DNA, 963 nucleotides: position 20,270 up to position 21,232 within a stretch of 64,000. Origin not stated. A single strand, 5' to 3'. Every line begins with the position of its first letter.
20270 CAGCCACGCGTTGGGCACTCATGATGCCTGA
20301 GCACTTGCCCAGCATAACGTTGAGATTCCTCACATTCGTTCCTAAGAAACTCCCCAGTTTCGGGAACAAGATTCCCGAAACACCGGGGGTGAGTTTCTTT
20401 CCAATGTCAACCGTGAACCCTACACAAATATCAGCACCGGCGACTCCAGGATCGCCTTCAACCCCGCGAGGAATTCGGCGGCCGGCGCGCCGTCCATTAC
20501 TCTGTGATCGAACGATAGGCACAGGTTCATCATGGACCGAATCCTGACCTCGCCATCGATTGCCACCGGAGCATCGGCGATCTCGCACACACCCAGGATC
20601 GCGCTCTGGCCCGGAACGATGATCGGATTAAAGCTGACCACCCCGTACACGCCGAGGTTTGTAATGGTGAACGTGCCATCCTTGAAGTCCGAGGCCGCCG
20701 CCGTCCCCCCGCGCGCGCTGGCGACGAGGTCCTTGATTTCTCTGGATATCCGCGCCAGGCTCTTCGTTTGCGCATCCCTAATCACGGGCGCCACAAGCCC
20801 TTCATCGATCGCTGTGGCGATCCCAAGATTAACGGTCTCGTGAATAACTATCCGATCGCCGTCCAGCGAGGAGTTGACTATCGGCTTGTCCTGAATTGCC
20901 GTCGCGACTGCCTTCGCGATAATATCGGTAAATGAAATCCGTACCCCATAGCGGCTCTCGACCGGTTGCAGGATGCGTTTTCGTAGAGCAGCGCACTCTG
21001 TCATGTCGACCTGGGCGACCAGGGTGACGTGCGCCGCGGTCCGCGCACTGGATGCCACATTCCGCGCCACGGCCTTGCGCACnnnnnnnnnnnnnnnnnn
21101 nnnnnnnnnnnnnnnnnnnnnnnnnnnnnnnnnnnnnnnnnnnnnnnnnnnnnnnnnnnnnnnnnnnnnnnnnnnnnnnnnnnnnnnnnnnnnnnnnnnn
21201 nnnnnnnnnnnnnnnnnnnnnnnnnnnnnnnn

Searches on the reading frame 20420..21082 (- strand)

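Call 47: search_protein_families(library=pfam, proteins=[window:20420-21082:-], max_evalue=0.01)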
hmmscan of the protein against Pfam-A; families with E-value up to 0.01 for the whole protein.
window:20420-21082:- (220 aa): 1 family
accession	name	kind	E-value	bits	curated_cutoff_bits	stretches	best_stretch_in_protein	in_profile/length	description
PF00198.28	2-oxoacid_dh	-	3.8e-76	256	23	1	1-219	12-231/232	2-oxoacid dehydrogenases acyltransferase (catalytic domain)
